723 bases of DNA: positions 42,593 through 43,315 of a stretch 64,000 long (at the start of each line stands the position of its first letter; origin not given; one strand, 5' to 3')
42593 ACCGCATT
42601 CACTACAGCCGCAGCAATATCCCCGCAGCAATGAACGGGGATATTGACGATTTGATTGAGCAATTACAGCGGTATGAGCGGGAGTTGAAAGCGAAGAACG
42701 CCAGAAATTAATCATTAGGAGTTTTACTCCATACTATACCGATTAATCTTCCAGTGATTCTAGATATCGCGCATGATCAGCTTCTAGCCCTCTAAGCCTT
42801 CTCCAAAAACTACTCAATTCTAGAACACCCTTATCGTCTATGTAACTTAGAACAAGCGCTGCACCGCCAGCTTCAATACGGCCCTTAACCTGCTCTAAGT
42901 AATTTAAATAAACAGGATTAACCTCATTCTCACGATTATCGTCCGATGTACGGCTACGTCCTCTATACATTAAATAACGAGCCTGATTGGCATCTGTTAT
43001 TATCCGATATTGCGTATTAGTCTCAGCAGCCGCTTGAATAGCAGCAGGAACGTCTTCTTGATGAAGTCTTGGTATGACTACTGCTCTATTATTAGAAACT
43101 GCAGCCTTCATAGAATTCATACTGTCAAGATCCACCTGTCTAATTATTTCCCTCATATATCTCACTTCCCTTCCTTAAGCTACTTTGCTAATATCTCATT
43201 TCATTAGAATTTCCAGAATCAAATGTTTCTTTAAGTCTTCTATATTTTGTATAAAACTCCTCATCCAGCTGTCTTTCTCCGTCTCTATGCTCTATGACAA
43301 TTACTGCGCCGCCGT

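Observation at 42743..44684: One unrecognised ~100-120 aa domain present four times in three adjacent genes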

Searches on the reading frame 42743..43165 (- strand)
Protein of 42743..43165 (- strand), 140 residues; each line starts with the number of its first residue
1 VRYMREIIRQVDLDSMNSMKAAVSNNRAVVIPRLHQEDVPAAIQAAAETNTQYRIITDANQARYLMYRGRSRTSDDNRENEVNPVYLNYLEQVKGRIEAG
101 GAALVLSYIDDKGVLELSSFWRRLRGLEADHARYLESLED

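Call 4: search_protein_families(library=pfam, proteins=[window:42743-43165:-], max_evalue=1)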
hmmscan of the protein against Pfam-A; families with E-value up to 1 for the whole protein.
window:42743-43165:- (140 aa): 2 families
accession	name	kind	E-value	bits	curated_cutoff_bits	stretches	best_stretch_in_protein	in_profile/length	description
PF25620.1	PhiKZ_MCP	-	0.0015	17.2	27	1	41-83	508-553/635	Bacteriophage PhiKZ major capsid protein gp120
PF13091.12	PLDc_2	-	0.16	12.2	27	1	29-75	14-49/132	PLD-like domain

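Call 5: search_protein_families(library=ncbifam, proteins=[window:42743-43165:-], max_evalue=1)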
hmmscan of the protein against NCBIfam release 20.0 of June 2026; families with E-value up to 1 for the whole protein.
window:42743-43165:- (140 aa): 2 families
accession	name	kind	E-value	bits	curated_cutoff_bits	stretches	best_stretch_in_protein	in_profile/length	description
NF042993.1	AlphKGSA_gudD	equivalog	0.046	12.4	770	1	15-67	20-72/481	alpha-ketoglutaric semialdehyde dehydrogenase GucD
NF042940.1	racemase_DgcA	equivalog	0.097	11.9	400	1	12-62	123-175/323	N-acetyl-D-Glu racemase DgcA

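Call 11: find_homologous_proteins(query=A1, max_evalue=0.01)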
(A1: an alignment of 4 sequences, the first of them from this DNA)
Query A1 (4 sequences) (116 aa, profile of the alignment): 8 proteins with E <= 0.01 among 1723 candidates.
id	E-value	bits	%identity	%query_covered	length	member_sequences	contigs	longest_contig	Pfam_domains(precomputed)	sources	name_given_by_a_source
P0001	1.2e-35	140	96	100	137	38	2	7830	-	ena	-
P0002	2.2e-24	104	28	40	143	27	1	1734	-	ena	-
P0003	2.8e-23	100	23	30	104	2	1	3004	-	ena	-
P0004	1.6e-18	85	29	30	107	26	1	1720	-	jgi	-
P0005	1.8e-18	85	28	40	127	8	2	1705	-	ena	-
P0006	3.2e-9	55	28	28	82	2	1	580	-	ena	-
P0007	8.7e-8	50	-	-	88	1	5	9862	-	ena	-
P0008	6.9e-5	41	-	-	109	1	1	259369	-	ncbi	-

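Call 19: search_solved_structures(query=A1, max_evalue=10)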
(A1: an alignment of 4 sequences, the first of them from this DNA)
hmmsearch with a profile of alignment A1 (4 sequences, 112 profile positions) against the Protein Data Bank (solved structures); distinct sequences matched with E-value up to 10: 3.
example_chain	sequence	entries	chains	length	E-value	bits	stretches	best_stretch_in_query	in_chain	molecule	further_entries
6kqx_A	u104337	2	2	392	0.53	13.8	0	5-50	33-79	Uncharacterized UDP-glucosyltransferase YjiC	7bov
6kqw_A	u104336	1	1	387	0.53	13.8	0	5-50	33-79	Uncharacterized UDP-glucosyltransferase YjiC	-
7vlb_A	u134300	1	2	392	1.3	12.5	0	5-50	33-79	UDP-glycosyltransferase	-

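Call 21: search_protein_families(library=padloc, proteins=[window:42743-43165:-], max_evalue=1)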
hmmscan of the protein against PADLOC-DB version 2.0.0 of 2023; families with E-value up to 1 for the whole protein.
window:42743-43165:- (140 aa): 0 families

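Call 22: search_protein_families(library=phrogs, proteins=[window:42743-43165:-], max_evalue=1)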
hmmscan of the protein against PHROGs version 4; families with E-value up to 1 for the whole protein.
window:42743-43165:- (140 aa): 2 families
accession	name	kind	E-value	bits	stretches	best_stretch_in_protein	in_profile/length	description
phrog_34991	-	unknown function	0.064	14.7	1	55-97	39-81/105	-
phrog_3231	-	head and packaging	0.087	11.8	1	44-78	597-631/746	major head protein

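Call 25: search_protein_representatives(alignment_id=A1)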
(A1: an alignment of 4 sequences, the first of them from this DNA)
Query: 4 sequences, 112 profile positions. Proteins with E-value up to 0.001 (for the whole library): 14; up to 1e-10: 5; up to 1e-30: 1. The best 14 are listed.
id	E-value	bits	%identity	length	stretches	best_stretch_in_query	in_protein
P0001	3.7e-36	140.0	-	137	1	1-111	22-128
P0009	8.9e-30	119.4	-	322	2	3-107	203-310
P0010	1.6e-15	73.5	-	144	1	3-110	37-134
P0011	4.4e-12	62.4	-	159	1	1-109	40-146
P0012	4.2e-11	59.3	-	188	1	3-109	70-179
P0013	5.5e-08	49.2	-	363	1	4-108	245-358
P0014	6.2e-08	49.1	-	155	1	3-108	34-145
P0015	7.9e-08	48.7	-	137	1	5-108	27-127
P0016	2.4e-07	47.2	-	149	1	3-51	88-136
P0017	3.8e-07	46.5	-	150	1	2-107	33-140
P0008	2.2e-05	40.9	-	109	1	52-97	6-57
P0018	8.1e-05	39.0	-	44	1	77-111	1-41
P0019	3.2e-04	37.1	-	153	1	11-108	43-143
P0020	3.5e-04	37.0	-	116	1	6-109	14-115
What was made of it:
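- Immunity families usually occur in many phyla, whereas X was found only in this narrow group (call 25).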

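Call 30: find_homologous_proteins(query=A2, max_evalue=0.01)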
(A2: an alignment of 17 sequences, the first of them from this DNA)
Query A2 (17 sequences) (116 aa, profile of the alignment): 47 proteins with E <= 0.01 among 1441 candidates.
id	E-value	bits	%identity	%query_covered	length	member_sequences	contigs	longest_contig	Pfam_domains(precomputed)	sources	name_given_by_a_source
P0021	1.3e-31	127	27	91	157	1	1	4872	-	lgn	-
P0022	2.3e-31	126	30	34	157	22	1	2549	-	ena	-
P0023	1.4e-29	120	24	91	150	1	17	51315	-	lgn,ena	-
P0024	9.4e-28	114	27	91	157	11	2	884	-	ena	-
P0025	1.9e-27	113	25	81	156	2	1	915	-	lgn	-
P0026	2.5e-27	113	26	91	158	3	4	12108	-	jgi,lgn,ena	-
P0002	2.5e-27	113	-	-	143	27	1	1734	-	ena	-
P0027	1.1e-26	111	25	91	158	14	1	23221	-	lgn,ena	-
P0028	1.3e-26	111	26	91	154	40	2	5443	-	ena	-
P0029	3.7e-26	109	26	91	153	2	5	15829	-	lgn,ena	-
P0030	6.4e-26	109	29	91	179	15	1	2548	-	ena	-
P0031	7.0e-26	108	26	91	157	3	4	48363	-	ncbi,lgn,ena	-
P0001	7.8e-26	108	96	100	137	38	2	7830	-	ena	-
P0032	9.2e-26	108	25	91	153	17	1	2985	-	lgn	-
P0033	9.7e-26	108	28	91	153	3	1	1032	-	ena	-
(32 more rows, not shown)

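Call 41: search_protein_families(library=pfam, alignment_id=A3, max_evalue=10)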
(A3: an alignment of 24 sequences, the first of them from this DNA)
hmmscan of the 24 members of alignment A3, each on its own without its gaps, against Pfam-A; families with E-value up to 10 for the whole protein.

A. member 1, seq(137 aa): 2 families
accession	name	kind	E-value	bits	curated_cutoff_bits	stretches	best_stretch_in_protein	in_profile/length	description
PF25620.1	PhiKZ_MCP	-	0.0015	17.2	27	1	38-80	508-553/635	Bacteriophage PhiKZ major capsid protein gp120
PF13091.12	PLDc_2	-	0.16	12.3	27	1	26-72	14-49/132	PLD-like domain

B. families by the number of members that match (of 24 scanned): 15 families
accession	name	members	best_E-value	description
PF25620.1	PhiKZ_MCP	1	0.0015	Bacteriophage PhiKZ major capsid protein gp120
PF23130.1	IcmW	1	0.011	IcmW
PF17380.7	DUF5401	1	0.016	Family of unknown function (DUF5401)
PF20039.4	DUF6441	1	0.018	Family of unknown function (DUF6441)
PF22738.1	NNH7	1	0.025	NACHT N-terminal Helical domain 7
PF24957.1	DrmE_C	1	0.033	DISARM protein DrmE, C-terminal domain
PF07820.17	TraC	1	0.038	TraC-like protein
PF13550.12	Phage-tail_3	1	0.053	Putative phage tail protein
PF22135.1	Cwp8_D3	1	0.053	Cell wall binding protein Cwp8 domain 3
PF21754.2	DacZ_A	1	0.079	Probable sensor domain DacZ_A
PF24025.1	Ig_DR_A0283-like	1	0.099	DR_A0283-like, Ig-like domain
PF03285.20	Paralemmin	1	0.12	Paralemmin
PF13091.12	PLDc_2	1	0.16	PLD-like domain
PF08534.16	Redoxin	1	0.18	Redoxin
PF03435.24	Sacchrp_dh_NADP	1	0.18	Saccharopine dehydrogenase NADP binding domain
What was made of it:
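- Closest known: Homogeneous polyimmunity loci and polyimmunity proteins of polymorphic toxin systems. Different: X matches none of the described Imm families (call 41).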

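Call 42: predict_structure(alignment_id=A3)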
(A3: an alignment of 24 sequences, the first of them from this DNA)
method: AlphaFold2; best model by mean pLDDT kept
length: 137 residues; sequences in the alignment: 24
mean_pLDDT: 85.8   pTM: 0.71
mean pLDDT of the five models: 85.8, 82.0, 81.8, 79.7, 79.3
residues with pLDDT >= 90: 67; 70-90: 52; 50-70: 18; < 50: 0
segments of 3 or more residues with pLDDT < 50: none
pLDDT, mean of each block of 10 residues (from residue 1): 71 85 85 88 94 92 81 62 88 91 87 92 95 93
secondary structure, 60 per line:
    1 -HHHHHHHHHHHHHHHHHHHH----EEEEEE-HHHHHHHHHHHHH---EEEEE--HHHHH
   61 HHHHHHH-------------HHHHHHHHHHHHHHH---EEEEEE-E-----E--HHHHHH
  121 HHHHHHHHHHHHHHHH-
elements in order: H2-21 E26-31 H33-45 E49-53 H56-67 H81-95 E99-104 H115-136
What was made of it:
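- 42757..43102 (-): X domain copy 1, in A. AlphaFold2 model pLDDT 85.8 (call 42).
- That loop is the low-confidence segment of the model (call 42). Long terminal helices a0 and a4 flank the core of the model (call 42).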

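Call 44: fold_search(model_id=the predicted structure, library=pdb)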
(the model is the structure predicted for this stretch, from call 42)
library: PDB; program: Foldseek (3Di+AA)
matches with E <= 10: 94; with E <= 0.001: 0
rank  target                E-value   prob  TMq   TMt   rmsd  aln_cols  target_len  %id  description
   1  9a2j_MODEL_1_A        4.6e-01  0.30  0.35  0.31   6.6       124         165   14  Model of E. coli RplJ by in-cell photo-crosslinking MS and deep learning (released 2023-02-24)
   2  7l9u                  5.9e-01  0.11  0.23  0.13  12.6       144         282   10  Crystal Structure of S-adenosylmethionine-dependent methyltransferase UmaA from Mycobacterium tuberculosis in complex wi (released 2021-02-10)
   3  8t1a_B                6.3e-01  0.10  0.23  0.13  12.5       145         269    9  Crystal Structure of S-adenosylmethionine-dependent methyltransferase UmaA from Mycobacterium tuberculosis (P32 Twin) (released 2023-06-14)
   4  9gy4_s                6.7e-01  0.16  0.31  0.24   7.1       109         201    9  60S ribosomal subunit in complex with E3-UFM1 ligase and RQC machinery components NEMF and LTN1 (Composite map) (released 2025-05-14)
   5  5dar_B                7.6e-01  0.15  0.31  0.27   6.5       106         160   10  CRYSTAL STRUCTURE OF THE BASE OF THE RIBOSOMAL P STALK FROM METHANOCOCCUS JANNASCHII (released 2016-09-14)
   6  7mcj_B                9.9e-01  0.13  0.25  0.14   7.9        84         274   14  Crystal Structure of S-adenosylmethionine-dependent methyltransferase UmaA from Mycobacterium tuberculosis in complex  (released 2022-04-13)
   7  7lxi                  1.2e+00  0.13  0.25  0.15   7.3        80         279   14  Crystal structure of S-adenosylmethionine-dependent methyltransferase UmaA from Mycobacterium tuberculosis in complex wi (released 2021-03-17)
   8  9gft_x                1.3e+00  0.13  0.30  0.32   5.5       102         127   13  Structure of the HrpA-bound E. coli disome, Class I (released 2025-02-12)
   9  3j77_P0               1.6e+00  0.11  0.32  0.35   6.5       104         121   14  Structures of yeast 80S ribosome-tRNA complexes in the rotated and non-rotated conformations (Class II - rotated ribo (released 2014-08-06)
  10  5d8h_B                1.6e+00  0.11  0.31  0.22   8.0       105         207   10  CRYSTAL STRUCTURE OF THE BASE OF THE RIBOSOMAL P STALK FROM METHANOCOCCUS JANNASCHII WITH ANTIBIOTIC THIOSTREPTON (released 2016-08-24)
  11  8p85_p0               1.8e+00  0.12  0.33  0.35   6.5       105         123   13  80S yeast ribosome in complex with Fluorolissoclimide (released 2025-06-25)
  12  8p9a_p0               1.8e+00  0.12  0.33  0.35   6.5       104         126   13  80S yeast ribosome in complex with Methyllissoclimide (released 2024-11-27)
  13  5d6g_A                1.8e+00  0.10  0.31  0.23   6.0        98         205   12  CRYSTAL STRUCTURE OF FRAGMENT OF RIBOSOMAL PROTEIN P0 IN COMPLEX WITH 74NT 23S RNA FROM METHANOCOCCUS JANNASCHII (released 2016-09-14)
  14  5lzs_s                2.8e+00  0.11  0.34  0.26   6.7       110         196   12  Structure of the mammalian ribosomal elongation complex with aminoacyl-tRNA, eEF1A, and didemnin B (released 2016-11-30)
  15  4v88_Dq               2.8e+00  0.09  0.32  0.31   6.4       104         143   13  The structure of the eukaryotic ribosome at 3.0 A resolution. (released 2014-07-09)
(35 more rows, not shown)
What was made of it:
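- Closest known: uL10/P0 N-terminal domain and class I SAM methyltransferases. Same: These two families make up 34 of the top 50 Foldseek hits (call 44).
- Fourteen of the top 50 Foldseek hits are uL10/P0 N-terminal domains (call 44).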

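Call 46: fold_search(model_id=the predicted structure, library=viral)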
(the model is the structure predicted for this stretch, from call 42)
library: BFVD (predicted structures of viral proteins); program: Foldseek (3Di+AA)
matches with E <= 10: 75; with E <= 0.001: 0
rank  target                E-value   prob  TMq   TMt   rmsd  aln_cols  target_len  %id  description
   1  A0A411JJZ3            1.1e+00  0.03  0.15  0.05  15.8       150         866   12  RNA-dependent RNA polymerase (Fragment) [Rhizopus microsporus 20S narnavirus]
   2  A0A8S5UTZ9            1.5e+00  0.02  0.14  0.12  21.6       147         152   16  Uncharacterized protein [Myoviridae sp. ctvxP16]
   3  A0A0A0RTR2            1.8e+00  0.06  0.22  0.21  14.6       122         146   11  (no name in the UniProt tables at hand)
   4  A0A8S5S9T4            1.8e+00  0.02  0.16  0.16  16.1       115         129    9  Uncharacterized protein [Phage sp. ctGns7]
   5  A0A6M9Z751            2.1e+00  0.10  0.28  0.39   8.6        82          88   12  Uncharacterized protein [Vibrio phage vB_ValS_X1]
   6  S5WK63                2.3e+00  0.03  0.19  0.17  11.6       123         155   10  Uncharacterized protein [Pseudomonas phage PaBG]
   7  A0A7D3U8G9            2.3e+00  0.03  0.21  0.03  19.1       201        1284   10  (no name in the UniProt tables at hand)
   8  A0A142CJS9            2.9e+00  0.01  0.15  0.13  16.2       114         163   12  (no name in the UniProt tables at hand)
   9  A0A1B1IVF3            3.1e+00  0.06  0.15  0.04   7.7        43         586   19  (no name in the UniProt tables at hand)
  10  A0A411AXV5            3.1e+00  0.02  0.19  0.19  13.2       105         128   10  Uncharacterized protein [Streptomyces phage WheeHeim]
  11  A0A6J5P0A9            3.3e+00  0.04  0.22  0.29   7.3        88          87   12  Uncharacterized protein [uncultured Caudovirales phage]
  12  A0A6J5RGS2            3.5e+00  0.02  0.18  0.21  12.2        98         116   12  Uncharacterized protein [uncultured Caudovirales phage]
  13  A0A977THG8            3.8e+00  0.13  0.30  0.56   8.2       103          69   13  (no name in the UniProt tables at hand)
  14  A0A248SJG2            3.8e+00  0.04  0.22  0.24  13.4       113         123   12  (no name in the UniProt tables at hand)
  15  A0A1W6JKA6            3.8e+00  0.03  0.23  0.17  13.0       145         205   12  Uncharacterized protein [Lactococcus phage AM4]
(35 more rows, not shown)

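Call 48: find_encoding_contigs(protein=P0013, flank=8000, max_places=3)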
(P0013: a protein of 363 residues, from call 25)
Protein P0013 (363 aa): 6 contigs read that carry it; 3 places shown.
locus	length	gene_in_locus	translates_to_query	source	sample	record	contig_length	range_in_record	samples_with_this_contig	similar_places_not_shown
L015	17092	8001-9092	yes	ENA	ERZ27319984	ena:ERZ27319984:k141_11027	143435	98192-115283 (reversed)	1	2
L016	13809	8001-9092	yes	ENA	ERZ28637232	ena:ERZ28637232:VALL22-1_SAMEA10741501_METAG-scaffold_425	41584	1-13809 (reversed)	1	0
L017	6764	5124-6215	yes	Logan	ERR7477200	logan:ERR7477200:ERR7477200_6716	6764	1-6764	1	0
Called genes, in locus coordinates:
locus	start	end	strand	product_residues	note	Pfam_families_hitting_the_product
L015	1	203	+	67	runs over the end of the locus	-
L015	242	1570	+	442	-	PF04280:Tim44, PF11335:DUF3137 (weak)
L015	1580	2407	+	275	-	PF00483:NTP_transferase, PF12804:NTP_transf_3 (weak)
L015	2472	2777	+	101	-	PF00829:Ribosomal_L21p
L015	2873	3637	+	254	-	PF00142:Fer4_NifH (weak), PF01656:CbiA, PF02374:ArsA_ATPase, PF06564:CBP_BcsQ, PF09140:MipZ, PF10609:ParA, PF13614:AAA_31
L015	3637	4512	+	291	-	PF02195:ParB_N, PF17762:HTH_ParB, PF23552:ParB_C (faint)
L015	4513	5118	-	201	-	PF10502:Peptidase_S26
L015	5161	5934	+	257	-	-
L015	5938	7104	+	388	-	PF00089:Trypsin, PF13365:Trypsin_2, PF13180:PDZ_2, PF17820:PDZ_6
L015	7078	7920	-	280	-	PF08242:Methyltransf_12 (faint), PF17827:PrmC_N, PF05175:MTS, PF06325:PrmA (weak), PF13649:Methyltransf_25 (weak), PF13847:Methyltransf_31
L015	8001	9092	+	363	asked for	-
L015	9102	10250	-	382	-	PF03462:PCRF, PF00472:RF-1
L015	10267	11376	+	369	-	-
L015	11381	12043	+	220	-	PF03167:UDG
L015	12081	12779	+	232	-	-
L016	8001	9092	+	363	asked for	-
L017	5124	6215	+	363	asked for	-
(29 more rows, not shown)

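Call 49: find_encoding_contigs(protein=P0020, flank=8000, max_places=3)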
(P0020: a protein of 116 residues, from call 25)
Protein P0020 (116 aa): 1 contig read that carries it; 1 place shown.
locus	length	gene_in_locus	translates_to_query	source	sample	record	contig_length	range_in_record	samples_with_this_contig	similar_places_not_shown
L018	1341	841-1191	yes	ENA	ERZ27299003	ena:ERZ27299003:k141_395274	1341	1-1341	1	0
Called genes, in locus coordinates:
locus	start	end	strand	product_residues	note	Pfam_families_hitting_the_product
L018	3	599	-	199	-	?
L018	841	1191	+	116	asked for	-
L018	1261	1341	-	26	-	?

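Call 50: find_encoding_contigs(protein=P0009, flank=6000, max_places=3)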
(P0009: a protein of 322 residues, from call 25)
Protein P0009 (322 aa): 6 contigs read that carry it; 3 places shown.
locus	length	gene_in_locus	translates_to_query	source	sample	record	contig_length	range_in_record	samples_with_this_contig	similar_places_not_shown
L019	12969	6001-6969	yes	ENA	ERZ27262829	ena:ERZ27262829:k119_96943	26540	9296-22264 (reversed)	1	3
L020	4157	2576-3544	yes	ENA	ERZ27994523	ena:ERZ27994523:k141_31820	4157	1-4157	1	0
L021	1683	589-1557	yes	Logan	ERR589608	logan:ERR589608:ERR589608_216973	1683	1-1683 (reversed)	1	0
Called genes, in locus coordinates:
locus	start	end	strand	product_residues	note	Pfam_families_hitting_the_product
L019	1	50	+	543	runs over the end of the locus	PF03816:LytR_cpsA_psr, PF13399:LytR_C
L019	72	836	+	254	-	-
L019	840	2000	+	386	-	PF00089:Trypsin, PF13365:Trypsin_2, PF13180:PDZ_2, PF17820:PDZ_6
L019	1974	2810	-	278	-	PF17827:PrmC_N, PF03602:Cons_hypoth95 (weak), PF05175:MTS, PF06325:PrmA, PF08242:Methyltransf_12 (weak), PF13649:Methyltransf_25 (weak), PF13847:Methyltransf_31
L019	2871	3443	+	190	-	-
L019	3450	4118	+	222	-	-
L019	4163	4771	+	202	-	-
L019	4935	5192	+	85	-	-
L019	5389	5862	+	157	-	-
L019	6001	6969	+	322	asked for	-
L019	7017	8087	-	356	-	PF03462:PCRF, PF00472:RF-1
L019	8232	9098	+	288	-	-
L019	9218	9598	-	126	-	PF01197:Ribosomal_L31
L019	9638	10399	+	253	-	-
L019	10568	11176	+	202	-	-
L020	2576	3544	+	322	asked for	-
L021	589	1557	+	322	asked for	-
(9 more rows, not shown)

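Call 51: find_encoding_contigs(protein=P0014, flank=6000, max_places=3)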
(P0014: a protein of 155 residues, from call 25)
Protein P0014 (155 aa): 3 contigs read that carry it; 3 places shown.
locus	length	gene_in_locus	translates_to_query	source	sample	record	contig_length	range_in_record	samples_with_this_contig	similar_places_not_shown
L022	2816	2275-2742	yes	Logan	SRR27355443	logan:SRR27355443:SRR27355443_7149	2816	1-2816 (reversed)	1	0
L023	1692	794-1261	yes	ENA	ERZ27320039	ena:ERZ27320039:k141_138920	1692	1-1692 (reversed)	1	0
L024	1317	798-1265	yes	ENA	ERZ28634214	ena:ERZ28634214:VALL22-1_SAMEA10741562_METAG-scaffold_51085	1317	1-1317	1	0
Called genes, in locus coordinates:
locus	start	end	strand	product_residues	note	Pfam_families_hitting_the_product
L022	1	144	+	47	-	?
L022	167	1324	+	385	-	PF00089:Trypsin, PF10459:Peptidase_S46 (faint), PF13365:Trypsin_2, PF13180:PDZ_2, PF17820:PDZ_6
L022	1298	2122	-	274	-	PF17827:PrmC_N, PF03602:Cons_hypoth95, PF05175:MTS, PF06325:PrmA, PF08242:Methyltransf_12 (weak), PF13649:Methyltransf_25 (weak), PF13847:Methyltransf_31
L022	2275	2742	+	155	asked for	-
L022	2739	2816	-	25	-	?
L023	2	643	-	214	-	?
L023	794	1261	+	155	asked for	-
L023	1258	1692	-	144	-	?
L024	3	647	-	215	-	?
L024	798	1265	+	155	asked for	-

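Call 79: find_encoding_contigs(protein=P0017, flank=5000, max_places=2)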
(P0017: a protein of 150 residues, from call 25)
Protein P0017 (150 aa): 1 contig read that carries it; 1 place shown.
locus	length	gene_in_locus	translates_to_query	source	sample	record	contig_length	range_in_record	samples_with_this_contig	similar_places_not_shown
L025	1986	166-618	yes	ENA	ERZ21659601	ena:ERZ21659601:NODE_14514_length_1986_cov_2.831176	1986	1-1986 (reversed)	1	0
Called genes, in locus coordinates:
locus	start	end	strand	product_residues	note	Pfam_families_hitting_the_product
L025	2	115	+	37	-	?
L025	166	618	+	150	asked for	-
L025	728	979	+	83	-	-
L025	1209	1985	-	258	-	?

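Call 80: find_encoding_contigs(protein=P0012, flank=5000, max_places=2)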
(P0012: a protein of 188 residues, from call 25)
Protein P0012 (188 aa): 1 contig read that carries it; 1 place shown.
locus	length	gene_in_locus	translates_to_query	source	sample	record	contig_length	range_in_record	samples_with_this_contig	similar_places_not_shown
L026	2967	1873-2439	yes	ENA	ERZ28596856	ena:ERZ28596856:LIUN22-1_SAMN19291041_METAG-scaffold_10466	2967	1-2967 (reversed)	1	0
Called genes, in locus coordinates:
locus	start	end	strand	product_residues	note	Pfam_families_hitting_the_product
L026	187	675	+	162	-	-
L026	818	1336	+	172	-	-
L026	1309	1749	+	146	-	-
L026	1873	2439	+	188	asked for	-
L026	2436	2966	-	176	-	?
